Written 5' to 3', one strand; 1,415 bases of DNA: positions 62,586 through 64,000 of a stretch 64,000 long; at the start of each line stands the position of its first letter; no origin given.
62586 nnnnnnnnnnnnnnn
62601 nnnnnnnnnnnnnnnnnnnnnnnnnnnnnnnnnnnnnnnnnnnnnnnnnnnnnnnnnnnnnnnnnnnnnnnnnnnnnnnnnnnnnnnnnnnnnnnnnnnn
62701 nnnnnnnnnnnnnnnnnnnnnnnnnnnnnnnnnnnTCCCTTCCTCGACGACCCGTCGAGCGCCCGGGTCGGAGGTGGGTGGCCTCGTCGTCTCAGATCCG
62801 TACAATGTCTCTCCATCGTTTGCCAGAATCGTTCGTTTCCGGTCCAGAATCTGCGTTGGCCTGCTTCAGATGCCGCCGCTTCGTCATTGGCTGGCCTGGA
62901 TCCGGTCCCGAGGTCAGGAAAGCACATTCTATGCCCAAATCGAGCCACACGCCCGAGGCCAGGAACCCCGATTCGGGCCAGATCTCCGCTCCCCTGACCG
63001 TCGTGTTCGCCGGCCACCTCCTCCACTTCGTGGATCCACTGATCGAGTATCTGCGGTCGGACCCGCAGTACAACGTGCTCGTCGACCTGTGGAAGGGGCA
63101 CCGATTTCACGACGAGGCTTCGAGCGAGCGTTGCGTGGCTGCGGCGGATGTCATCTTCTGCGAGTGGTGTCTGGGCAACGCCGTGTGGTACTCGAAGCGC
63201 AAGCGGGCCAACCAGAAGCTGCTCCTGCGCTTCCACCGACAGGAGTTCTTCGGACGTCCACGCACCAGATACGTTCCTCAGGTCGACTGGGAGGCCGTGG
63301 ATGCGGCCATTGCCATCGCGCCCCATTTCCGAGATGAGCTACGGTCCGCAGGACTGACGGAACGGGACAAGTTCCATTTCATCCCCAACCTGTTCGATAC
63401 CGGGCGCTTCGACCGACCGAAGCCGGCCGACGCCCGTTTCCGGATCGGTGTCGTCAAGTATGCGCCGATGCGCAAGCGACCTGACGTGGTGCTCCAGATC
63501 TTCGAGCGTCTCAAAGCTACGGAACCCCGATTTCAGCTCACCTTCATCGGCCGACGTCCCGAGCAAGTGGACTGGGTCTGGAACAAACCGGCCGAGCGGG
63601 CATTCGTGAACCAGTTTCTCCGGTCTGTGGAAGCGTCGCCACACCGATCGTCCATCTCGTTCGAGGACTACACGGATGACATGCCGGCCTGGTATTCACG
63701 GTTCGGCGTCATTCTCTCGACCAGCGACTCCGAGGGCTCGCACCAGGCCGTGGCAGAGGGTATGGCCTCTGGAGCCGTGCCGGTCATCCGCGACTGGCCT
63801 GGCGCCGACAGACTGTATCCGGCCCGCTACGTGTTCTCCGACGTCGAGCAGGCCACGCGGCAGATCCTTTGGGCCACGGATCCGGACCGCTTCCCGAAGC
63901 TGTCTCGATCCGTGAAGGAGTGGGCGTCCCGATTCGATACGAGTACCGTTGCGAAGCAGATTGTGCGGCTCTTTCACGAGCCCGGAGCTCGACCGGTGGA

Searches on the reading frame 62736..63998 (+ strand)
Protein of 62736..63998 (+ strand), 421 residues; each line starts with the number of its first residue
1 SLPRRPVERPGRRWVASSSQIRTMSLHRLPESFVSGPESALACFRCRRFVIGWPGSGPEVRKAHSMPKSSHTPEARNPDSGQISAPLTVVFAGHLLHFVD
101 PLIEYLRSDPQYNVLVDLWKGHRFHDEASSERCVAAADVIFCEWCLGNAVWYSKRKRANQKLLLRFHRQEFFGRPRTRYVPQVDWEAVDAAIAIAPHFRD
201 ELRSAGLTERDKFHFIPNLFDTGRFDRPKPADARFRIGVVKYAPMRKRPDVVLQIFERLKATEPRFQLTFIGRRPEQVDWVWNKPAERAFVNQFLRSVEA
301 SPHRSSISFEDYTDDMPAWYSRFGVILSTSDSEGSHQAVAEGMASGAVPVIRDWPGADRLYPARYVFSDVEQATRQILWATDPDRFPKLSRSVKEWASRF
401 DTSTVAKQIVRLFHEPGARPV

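Call 6: search_protein_families(library=pfam, proteins=[window:62736-63998:+], max_evalue=0.01)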
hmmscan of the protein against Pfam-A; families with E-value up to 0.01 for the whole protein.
window:62736-63998:+ (421 aa): 4 families
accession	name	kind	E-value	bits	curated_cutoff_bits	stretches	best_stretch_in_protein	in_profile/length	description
PF13692.12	Glyco_trans_1_4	-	3.9e-07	30.9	27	1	244-358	12-112/142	Glycosyl transferases group 1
PF00534.26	Glycos_transf_1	-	3e-05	24.1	26.4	1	236-357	17-127/172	Glycosyl transferases group 1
PF13524.12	Glyco_trans_1_2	-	0.00015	22.2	25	1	264-394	13-126/144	Glycosyl transferase-like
PF13439.12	Glyco_transf_4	-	0.001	19.6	28.5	1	137-224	73-170/170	Glycosyltransferase Family 4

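Call 8: search_protein_families(library=ncbifam, proteins=[window:62736-63998:+], max_evalue=0.01)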
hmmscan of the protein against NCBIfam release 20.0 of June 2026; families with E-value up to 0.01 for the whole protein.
window:62736-63998:+ (421 aa): 2 families
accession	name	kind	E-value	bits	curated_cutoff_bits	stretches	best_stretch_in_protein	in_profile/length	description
NF038229.1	Glyco4_Geo_Pelo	equivalog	0.00093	18.3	400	1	192-357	114-272/338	GPMC system family 4 glycosyltransferase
TIGR04047.1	MSMEG_0565_glyc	hypoth_equivalog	0.0011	18.1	259.85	1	136-414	86-372/373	MSMEG_0565 family glycosyltransferase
